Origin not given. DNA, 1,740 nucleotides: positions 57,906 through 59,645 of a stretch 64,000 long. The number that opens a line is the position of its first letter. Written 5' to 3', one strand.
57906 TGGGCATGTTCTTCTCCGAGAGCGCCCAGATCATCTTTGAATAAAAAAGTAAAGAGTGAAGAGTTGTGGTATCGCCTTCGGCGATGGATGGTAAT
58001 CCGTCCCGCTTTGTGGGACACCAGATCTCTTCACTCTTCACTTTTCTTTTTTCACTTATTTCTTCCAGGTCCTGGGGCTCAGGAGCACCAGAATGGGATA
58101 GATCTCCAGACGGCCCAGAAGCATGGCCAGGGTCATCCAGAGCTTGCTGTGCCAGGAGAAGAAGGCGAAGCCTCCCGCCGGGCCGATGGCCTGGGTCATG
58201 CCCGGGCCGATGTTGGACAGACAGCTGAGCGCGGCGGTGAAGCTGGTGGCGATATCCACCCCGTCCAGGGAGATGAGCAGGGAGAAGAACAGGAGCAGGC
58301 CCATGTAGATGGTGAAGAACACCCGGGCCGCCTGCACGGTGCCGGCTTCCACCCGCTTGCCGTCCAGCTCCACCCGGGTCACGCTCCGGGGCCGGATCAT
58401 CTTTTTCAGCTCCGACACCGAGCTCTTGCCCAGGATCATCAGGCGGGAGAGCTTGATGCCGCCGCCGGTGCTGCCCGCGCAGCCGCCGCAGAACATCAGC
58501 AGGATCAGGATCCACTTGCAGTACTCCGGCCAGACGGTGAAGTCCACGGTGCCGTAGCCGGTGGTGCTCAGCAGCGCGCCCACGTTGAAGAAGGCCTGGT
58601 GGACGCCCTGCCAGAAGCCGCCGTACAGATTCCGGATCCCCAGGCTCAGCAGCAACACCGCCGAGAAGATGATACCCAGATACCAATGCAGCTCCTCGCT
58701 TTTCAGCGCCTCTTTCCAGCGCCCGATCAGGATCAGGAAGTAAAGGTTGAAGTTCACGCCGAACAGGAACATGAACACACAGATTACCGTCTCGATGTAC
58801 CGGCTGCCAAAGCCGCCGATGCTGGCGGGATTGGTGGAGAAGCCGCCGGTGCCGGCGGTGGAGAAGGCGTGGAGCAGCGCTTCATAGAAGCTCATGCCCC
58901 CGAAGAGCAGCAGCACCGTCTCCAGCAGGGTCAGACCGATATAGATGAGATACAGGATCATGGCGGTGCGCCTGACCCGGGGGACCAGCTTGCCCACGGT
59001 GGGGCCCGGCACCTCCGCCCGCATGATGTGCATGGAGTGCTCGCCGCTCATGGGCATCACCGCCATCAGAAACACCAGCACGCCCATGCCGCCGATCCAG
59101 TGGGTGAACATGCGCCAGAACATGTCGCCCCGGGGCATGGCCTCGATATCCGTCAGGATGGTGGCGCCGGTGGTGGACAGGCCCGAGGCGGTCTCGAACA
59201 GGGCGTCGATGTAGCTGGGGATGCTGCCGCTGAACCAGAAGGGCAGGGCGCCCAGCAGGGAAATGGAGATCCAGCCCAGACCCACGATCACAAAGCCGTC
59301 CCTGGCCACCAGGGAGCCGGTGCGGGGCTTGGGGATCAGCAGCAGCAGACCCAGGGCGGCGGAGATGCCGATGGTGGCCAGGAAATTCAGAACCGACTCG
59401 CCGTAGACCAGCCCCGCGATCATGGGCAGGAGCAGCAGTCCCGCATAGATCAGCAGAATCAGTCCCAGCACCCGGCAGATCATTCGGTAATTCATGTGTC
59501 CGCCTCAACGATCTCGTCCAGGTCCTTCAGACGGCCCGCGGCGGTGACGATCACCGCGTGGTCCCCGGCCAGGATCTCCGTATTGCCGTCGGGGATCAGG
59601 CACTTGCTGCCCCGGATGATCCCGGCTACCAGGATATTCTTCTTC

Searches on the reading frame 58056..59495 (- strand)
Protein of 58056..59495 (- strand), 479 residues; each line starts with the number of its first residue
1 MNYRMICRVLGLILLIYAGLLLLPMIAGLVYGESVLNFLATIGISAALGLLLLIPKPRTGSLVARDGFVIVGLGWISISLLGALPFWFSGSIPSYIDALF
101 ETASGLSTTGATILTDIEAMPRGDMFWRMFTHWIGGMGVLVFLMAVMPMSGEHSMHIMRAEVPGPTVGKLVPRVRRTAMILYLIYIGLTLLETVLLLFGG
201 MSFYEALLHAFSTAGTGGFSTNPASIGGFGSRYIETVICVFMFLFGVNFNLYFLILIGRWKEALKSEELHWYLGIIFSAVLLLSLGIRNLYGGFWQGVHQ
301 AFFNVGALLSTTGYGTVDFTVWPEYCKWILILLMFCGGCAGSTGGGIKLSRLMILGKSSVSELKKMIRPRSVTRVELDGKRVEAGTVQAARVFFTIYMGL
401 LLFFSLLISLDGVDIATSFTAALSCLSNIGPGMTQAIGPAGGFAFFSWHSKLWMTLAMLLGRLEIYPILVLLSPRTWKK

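Call 105: search_protein_families(library=pfam, proteins=[window:58056-59495:-], max_evalue=1e-8)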
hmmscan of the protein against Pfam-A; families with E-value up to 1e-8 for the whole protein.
window:58056-59495:- (479 aa): 1 family
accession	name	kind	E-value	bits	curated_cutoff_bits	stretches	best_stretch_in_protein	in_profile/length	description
PF02386.22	TrkH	-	2.5e-61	208.1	27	2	37-265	4-250/502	Cation transport protein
